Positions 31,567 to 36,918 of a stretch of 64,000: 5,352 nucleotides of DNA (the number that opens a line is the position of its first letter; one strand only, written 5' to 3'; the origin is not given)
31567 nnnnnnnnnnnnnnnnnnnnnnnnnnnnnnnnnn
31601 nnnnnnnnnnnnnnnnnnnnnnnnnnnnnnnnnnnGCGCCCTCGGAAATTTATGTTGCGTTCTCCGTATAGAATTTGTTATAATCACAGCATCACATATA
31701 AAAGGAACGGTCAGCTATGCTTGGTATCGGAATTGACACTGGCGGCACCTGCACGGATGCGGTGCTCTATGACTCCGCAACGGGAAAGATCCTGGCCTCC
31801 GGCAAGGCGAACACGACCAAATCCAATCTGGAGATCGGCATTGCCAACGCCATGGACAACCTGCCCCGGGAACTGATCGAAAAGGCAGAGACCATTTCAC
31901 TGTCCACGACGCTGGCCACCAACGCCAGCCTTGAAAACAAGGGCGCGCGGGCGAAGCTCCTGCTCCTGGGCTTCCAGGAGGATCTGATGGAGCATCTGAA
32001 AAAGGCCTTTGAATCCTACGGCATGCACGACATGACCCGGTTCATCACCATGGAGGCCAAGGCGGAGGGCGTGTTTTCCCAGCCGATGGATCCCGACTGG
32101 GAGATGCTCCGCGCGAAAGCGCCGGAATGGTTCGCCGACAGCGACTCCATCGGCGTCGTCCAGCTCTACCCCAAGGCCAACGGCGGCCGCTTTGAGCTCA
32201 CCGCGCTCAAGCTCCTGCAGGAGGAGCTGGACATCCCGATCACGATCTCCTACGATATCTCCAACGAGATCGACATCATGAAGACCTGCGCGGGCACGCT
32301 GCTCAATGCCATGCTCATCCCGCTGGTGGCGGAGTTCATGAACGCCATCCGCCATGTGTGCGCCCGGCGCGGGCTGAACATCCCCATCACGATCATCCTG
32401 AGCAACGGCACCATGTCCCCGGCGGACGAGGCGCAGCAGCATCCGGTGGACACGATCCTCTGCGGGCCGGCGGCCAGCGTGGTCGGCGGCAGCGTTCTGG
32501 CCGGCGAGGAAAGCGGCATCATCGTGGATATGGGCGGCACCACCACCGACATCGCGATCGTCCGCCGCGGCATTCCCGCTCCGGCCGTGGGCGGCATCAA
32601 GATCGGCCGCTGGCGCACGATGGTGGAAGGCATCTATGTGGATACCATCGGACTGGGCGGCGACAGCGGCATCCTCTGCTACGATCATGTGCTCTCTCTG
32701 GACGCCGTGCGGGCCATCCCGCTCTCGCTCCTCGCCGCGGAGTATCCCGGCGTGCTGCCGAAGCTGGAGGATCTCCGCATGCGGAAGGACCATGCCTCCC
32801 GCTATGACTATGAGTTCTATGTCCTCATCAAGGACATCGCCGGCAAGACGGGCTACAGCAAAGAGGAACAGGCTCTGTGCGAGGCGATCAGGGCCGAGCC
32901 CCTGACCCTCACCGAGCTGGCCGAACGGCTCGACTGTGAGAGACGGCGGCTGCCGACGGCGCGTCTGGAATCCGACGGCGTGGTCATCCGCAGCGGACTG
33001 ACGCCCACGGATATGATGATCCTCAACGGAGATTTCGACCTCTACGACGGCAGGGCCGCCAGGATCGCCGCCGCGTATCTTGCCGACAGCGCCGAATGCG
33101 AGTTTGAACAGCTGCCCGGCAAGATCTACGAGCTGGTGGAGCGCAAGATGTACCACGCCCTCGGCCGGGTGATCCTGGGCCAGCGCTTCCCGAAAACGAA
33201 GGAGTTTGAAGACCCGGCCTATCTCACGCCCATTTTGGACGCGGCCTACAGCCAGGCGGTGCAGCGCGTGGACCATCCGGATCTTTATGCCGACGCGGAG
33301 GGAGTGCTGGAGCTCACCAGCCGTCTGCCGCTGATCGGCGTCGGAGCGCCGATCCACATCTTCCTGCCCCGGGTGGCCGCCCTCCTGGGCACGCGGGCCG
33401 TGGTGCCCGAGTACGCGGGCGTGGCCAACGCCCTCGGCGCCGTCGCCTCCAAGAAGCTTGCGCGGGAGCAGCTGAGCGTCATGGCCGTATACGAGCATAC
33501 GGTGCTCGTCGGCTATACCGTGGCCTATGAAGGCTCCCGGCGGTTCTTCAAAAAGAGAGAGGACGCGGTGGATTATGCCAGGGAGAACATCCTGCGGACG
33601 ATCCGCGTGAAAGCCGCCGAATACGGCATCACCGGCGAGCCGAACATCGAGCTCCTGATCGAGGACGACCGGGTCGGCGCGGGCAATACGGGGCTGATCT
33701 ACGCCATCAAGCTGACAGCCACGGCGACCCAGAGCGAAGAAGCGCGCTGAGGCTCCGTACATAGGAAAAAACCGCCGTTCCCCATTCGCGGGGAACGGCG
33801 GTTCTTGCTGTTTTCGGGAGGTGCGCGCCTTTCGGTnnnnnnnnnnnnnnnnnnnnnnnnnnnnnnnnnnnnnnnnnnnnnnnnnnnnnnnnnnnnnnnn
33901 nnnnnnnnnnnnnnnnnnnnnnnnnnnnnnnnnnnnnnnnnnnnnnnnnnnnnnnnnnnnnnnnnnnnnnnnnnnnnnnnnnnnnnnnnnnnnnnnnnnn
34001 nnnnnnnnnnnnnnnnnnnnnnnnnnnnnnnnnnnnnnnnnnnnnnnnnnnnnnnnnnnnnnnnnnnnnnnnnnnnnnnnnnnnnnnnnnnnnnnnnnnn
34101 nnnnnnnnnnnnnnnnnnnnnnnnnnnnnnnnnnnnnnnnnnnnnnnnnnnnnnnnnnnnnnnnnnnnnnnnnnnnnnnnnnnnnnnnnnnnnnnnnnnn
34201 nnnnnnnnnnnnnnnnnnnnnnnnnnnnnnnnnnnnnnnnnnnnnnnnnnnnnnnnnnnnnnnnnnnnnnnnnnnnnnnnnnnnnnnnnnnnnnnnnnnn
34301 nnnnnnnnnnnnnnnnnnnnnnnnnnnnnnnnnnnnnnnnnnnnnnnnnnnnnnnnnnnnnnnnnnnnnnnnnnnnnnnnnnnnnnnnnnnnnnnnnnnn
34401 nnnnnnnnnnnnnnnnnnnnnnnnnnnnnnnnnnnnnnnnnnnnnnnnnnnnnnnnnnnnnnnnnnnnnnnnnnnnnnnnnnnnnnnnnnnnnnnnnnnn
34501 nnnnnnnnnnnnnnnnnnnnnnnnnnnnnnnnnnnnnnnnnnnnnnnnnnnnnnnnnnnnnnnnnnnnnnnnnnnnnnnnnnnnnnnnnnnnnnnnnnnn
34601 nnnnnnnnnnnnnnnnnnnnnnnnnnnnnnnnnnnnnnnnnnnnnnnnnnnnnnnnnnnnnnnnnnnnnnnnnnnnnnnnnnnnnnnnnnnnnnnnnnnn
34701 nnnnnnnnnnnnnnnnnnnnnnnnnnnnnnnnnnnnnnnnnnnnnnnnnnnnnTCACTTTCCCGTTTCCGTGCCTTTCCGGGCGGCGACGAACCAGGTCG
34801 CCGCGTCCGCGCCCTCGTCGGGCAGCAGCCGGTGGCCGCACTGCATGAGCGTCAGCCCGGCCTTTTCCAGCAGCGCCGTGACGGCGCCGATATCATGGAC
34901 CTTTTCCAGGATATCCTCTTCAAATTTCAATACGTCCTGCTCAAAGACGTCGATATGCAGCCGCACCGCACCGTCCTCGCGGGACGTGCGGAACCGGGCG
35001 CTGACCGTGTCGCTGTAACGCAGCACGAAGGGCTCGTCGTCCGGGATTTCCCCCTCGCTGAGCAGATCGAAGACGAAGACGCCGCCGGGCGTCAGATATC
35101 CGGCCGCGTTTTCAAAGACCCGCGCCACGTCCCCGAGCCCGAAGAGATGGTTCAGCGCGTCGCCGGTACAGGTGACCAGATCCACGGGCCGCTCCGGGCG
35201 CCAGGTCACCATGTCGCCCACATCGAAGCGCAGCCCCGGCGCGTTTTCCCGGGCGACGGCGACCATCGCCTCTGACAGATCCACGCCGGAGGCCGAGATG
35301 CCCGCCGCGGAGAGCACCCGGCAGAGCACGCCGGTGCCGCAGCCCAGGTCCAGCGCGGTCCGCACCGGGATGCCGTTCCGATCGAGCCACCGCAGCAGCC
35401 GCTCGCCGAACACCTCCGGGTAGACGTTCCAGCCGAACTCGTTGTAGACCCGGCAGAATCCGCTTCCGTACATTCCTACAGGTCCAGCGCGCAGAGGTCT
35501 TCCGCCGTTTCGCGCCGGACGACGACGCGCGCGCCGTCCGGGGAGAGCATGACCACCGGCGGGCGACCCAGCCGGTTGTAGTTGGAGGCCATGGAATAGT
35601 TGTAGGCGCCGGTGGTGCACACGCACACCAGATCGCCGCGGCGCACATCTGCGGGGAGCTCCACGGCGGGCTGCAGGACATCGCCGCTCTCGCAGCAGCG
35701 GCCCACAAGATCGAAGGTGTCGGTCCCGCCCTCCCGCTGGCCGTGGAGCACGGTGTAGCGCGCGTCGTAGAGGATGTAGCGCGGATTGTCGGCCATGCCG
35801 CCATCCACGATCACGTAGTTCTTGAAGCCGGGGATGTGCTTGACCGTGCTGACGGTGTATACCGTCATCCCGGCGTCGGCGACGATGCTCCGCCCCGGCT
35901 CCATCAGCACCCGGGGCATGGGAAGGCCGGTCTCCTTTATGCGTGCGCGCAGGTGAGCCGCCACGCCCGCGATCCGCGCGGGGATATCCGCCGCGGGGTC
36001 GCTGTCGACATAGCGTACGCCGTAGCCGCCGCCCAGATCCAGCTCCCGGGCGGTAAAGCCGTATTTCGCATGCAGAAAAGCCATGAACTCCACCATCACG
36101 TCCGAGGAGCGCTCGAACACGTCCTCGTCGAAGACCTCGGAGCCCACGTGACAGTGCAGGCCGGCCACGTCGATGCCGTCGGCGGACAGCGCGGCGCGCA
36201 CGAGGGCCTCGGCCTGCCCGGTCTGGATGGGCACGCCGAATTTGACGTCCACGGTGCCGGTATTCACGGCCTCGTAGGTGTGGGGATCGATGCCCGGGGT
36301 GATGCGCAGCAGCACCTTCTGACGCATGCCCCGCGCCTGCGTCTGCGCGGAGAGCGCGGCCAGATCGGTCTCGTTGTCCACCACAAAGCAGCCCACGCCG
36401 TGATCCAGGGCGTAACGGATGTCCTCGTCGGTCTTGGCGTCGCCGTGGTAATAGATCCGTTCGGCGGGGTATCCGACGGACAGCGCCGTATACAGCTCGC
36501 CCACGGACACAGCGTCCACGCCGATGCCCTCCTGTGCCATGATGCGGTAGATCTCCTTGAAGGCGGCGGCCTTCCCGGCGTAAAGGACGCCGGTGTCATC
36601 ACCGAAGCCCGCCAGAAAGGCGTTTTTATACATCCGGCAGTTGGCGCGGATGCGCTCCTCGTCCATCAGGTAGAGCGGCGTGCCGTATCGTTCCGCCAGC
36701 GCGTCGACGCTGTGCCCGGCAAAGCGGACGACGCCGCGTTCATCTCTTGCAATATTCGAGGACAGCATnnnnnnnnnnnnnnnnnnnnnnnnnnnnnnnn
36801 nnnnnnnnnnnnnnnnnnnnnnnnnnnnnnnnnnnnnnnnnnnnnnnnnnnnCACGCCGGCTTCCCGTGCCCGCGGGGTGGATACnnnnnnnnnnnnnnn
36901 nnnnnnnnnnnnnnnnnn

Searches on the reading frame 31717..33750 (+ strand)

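Call 29: search_protein_families(library=pfam, proteins=[window:31717-33750:+], max_evalue=0.00001)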
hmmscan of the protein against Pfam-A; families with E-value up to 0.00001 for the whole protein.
window:31717-33750:+ (677 aa): 3 families
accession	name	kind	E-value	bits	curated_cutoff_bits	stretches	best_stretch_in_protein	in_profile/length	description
PF01968.24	Hydantoinase_A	-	9.6e-27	94.4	22.9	1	193-319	4-132/291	Hydantoinase/oxoprolinase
PF05378.19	Hydant_A_N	-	2.2e-21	76.8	25.2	1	4-151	2-157/176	Hydantoinase/oxoprolinase N-terminal region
PF13941.12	MutL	-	4.4e-07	29.5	27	0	6-60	4-59/450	MutL protein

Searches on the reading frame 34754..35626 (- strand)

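Call 30: search_protein_families(library=pfam, proteins=[window:34754-35626:-], max_evalue=0.00001)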
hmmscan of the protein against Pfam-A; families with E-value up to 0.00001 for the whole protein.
window:34754-35626:- (290 aa): 5 families
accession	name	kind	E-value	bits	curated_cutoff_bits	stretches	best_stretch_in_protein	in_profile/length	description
PF13649.12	Methyltransf_25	-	8.2e-17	62.1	27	1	92-182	2-97/97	Methyltransferase domain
PF08242.18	Methyltransf_12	-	1.1e-14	55.4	30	1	92-184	1-98/98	Methyltransferase domain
PF08241.18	Methyltransf_11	-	1.4e-13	51.7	21.2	1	92-186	1-95/95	Methyltransferase domain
PF13489.12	Methyltransf_23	-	2.6e-12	47.2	27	1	80-189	12-119/164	Methyltransferase domain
PF13847.12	Methyltransf_31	-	1.1e-10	41.8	27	1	90-190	6-113/145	Methyltransferase domain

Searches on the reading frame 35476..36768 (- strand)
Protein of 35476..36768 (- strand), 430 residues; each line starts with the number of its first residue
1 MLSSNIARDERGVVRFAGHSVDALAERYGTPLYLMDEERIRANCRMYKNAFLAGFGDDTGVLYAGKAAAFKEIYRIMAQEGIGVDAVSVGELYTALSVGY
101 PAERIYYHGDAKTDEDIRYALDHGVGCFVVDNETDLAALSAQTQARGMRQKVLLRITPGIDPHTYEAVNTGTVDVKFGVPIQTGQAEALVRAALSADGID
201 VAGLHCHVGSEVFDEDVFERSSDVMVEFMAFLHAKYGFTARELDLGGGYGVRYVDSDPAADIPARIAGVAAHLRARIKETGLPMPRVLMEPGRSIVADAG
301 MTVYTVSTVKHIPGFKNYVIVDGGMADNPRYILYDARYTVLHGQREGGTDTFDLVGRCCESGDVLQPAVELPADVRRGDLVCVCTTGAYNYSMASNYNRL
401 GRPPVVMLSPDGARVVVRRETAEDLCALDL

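Call 29: search_protein_families(library=pfam, proteins=[window:35476-36768:-], max_evalue=0.00001)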
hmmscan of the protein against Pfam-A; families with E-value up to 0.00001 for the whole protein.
window:35476-36768:- (430 aa): 2 families
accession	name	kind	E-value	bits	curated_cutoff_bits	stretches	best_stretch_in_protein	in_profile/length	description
PF02784.22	Orn_Arg_deC_N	-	4.2e-58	197.1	23.4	1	39-297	3-247/247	Pyridoxal-dependent decarboxylase, pyridoxal binding domain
PF00278.28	Orn_DAP_Arg_deC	-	4.1e-17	62.7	23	1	131-387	5-95/95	Pyridoxal-dependent decarboxylase, C-terminal sheet domain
